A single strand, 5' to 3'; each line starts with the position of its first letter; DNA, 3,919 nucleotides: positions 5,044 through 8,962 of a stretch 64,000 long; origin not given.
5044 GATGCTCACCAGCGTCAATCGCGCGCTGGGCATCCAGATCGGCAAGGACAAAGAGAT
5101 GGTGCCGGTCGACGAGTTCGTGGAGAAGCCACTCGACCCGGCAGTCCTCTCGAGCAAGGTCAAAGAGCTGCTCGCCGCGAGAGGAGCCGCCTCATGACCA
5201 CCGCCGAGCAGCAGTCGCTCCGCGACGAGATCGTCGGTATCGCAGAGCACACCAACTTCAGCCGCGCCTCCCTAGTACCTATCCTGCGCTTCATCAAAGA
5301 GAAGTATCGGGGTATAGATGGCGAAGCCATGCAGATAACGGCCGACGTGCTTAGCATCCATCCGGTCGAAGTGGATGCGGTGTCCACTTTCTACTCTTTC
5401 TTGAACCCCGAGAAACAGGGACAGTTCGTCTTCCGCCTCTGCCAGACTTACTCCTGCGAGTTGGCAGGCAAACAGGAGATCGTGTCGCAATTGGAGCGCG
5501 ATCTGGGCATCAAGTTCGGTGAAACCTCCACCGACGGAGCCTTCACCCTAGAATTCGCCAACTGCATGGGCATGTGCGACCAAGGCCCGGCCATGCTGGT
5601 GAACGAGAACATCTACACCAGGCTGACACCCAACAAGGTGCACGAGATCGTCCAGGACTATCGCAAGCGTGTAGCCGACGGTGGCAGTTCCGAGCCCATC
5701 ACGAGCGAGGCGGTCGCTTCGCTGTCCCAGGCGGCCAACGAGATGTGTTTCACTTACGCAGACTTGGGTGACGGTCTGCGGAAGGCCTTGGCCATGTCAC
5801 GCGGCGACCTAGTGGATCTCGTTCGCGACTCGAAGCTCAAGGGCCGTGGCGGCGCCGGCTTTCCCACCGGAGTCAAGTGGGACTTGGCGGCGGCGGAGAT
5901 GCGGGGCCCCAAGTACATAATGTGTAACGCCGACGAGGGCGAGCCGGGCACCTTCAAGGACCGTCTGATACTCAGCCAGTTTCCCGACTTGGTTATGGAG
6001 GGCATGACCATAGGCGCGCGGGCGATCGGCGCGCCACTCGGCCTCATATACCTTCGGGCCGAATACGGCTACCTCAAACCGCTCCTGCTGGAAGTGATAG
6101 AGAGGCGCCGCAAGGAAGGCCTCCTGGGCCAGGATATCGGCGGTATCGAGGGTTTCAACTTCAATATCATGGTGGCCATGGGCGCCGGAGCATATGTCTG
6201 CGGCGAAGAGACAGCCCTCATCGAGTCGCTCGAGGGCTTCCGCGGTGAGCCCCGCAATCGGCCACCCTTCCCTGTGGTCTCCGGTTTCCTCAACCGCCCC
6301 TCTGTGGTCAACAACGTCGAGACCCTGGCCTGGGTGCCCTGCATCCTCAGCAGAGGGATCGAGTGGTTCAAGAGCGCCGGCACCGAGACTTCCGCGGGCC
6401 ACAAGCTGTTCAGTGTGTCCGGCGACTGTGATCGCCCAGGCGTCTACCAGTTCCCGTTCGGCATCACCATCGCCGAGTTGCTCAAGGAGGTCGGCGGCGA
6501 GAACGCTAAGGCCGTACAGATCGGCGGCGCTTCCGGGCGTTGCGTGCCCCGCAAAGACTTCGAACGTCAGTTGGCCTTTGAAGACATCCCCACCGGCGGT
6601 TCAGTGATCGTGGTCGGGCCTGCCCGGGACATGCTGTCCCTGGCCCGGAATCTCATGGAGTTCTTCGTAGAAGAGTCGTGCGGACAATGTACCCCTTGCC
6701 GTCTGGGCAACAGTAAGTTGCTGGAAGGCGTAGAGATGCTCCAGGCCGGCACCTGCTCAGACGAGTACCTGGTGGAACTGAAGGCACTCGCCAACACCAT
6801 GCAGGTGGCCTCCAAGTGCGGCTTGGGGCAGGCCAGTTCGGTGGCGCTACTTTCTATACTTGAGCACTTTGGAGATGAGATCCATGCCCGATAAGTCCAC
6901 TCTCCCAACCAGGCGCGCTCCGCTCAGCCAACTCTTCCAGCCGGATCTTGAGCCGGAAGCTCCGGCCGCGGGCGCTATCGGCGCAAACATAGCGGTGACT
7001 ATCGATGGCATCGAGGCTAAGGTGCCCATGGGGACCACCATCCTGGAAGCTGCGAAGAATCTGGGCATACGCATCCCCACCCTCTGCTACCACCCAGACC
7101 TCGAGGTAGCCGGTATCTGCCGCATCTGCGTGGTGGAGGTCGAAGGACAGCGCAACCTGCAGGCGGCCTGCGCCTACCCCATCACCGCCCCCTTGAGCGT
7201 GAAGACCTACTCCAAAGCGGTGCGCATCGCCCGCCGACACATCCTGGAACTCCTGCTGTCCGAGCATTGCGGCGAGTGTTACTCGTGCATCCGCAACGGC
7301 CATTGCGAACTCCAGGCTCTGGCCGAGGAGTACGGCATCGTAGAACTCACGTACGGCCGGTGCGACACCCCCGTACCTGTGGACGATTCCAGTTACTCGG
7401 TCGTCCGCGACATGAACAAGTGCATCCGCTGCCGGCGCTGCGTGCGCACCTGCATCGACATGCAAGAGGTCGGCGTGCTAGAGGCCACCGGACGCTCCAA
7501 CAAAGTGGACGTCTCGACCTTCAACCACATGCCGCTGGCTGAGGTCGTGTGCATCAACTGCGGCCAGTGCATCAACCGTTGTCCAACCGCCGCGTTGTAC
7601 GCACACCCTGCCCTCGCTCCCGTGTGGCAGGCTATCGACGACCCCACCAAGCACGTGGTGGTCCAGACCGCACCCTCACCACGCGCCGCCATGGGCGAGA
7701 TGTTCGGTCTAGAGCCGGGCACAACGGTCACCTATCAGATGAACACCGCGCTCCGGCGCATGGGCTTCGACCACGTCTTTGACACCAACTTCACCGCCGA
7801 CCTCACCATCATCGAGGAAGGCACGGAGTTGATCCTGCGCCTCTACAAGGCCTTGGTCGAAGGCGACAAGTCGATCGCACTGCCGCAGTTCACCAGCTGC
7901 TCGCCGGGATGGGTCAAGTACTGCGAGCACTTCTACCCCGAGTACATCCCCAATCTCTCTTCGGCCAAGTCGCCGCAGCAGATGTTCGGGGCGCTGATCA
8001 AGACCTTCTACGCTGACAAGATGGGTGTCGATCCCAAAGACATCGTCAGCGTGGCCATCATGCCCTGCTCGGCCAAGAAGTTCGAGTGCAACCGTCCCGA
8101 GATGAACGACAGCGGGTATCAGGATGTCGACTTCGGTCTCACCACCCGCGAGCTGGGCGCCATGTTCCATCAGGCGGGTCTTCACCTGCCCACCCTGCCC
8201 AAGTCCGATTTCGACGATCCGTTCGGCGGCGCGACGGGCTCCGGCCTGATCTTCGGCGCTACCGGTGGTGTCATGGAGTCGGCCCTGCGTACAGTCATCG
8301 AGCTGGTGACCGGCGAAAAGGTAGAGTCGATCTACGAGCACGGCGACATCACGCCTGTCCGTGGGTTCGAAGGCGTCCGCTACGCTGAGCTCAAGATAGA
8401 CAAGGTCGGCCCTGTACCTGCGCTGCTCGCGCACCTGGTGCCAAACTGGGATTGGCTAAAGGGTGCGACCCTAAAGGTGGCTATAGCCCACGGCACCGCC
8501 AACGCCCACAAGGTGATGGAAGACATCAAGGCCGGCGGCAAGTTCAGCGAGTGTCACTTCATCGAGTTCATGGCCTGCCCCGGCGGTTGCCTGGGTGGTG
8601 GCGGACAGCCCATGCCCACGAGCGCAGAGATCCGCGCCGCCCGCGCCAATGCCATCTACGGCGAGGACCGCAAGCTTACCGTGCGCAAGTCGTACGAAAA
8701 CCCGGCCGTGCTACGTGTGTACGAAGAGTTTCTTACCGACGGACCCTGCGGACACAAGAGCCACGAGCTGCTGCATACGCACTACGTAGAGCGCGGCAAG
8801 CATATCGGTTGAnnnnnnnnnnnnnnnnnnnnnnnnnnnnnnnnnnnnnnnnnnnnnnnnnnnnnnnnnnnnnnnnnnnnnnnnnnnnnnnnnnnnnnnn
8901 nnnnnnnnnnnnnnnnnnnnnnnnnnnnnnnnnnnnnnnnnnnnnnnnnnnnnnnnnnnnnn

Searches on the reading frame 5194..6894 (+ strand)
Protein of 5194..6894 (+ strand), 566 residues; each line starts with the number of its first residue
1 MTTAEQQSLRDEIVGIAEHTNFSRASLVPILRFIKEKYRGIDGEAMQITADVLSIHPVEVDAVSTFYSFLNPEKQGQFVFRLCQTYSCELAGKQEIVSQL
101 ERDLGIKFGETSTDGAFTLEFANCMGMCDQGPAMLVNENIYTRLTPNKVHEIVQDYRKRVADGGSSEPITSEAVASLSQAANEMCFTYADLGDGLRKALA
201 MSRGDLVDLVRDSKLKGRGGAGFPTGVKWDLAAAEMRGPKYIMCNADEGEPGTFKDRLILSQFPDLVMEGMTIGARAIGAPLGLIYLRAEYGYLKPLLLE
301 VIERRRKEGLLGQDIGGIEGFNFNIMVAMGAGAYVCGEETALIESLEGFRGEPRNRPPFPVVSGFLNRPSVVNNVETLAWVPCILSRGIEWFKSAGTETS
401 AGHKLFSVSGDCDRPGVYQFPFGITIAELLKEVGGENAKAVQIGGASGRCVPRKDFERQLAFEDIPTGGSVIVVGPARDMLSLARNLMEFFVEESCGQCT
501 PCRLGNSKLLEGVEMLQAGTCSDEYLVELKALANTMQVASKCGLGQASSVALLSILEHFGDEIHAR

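Call 53: search_protein_families(library=pfam, proteins=[window:5194-6894:+], max_evalue=0.001)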
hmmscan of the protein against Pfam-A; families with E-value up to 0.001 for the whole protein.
window:5194-6894:+ (566 aa): 5 families
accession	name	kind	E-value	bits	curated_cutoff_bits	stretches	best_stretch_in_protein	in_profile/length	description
PF01257.25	2Fe-2S_thioredx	-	3.2e-40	137.8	24.8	1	17-157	5-145/145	Thioredoxin-like [2Fe-2S] ferredoxin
PF01512.22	Complex1_51K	-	1.6e-39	135.7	31.2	1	210-382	1-149/150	Nuo51 FMN-binding domain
PF10589.14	NADH_4Fe-4S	-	1e-23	83.4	23.5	1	483-565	2-84/85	NADH-ubiquinone oxidoreductase-F iron-sulfur binding region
PF10531.15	SLBB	-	9.5e-06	25.8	27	1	406-445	2-49/55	SLBB domain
PF22461.2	SLBB_2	-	0.00043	20.8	27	0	404-458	1-61/79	SLBB domain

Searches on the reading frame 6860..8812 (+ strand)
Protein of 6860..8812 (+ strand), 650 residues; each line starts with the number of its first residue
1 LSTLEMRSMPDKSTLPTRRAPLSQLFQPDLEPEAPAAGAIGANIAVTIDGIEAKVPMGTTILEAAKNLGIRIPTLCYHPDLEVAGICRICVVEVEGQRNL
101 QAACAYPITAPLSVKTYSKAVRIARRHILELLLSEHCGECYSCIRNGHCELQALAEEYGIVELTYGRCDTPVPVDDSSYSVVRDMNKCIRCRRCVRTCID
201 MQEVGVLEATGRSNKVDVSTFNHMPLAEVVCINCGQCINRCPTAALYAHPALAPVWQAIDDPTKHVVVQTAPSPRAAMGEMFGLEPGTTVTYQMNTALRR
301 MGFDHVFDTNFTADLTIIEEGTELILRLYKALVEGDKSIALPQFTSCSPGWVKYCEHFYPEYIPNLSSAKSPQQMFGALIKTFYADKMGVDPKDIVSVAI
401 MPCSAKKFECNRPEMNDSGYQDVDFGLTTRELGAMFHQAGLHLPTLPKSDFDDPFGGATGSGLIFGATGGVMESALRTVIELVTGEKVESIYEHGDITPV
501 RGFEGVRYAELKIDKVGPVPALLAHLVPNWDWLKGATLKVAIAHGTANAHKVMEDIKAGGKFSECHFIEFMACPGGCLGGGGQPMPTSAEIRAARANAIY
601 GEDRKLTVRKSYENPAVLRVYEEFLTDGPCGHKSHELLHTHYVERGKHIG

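Call 53: search_protein_families(library=pfam, proteins=[window:6860-8812:+], max_evalue=0.001)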
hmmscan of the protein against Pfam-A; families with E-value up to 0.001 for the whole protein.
window:6860-8812:+ (650 aa): 10 families
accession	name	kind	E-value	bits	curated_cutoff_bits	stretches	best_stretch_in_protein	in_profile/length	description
PF02906.19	Fe_hyd_lg_C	-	4.5e-85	285.7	22.1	1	264-581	1-245/245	Iron only hydrogenase large subunit, C-terminal domain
PF02256.22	Fe_hyd_SSU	-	4.3e-23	81.5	24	1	590-645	2-56/56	Iron hydrogenase small subunit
PF13510.11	Fer2_4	-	5.5e-18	65.2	22.8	1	42-117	2-80/82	2Fe-2S iron-sulfur cluster binding domain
PF10588.14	NADH-G_4Fe-4S_3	-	1.2e-14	53.9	27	1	125-160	1-36/40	NADH-ubiquinone oxidoreductase-G iron-sulfur binding region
PF00111.32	Fer2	-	2.3e-08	34.3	21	1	47-96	2-49/77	2Fe-2S iron-sulfur cluster binding domain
PF12838.12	Fer4_7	-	3.4e-07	31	27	1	187-245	1-52/52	4Fe-4S dicluster domain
PF13237.11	Fer4_10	-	4.5e-07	30.1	25.5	0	230-243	8-21/53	4Fe-4S dicluster domain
PF22117.2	Fer4_Nqo3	-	6.8e-07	29.8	27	1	181-246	4-66/67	NADH-quinone oxidoreductase subunit 3, ferredoxin-like domain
PF13187.11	Fer4_9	-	8.2e-06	26.2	27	1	187-245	1-51/52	4Fe-4S dicluster domain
PF12837.12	Fer4_6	-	0.00023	21.4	25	1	181-199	2-20/24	4Fe-4S binding domain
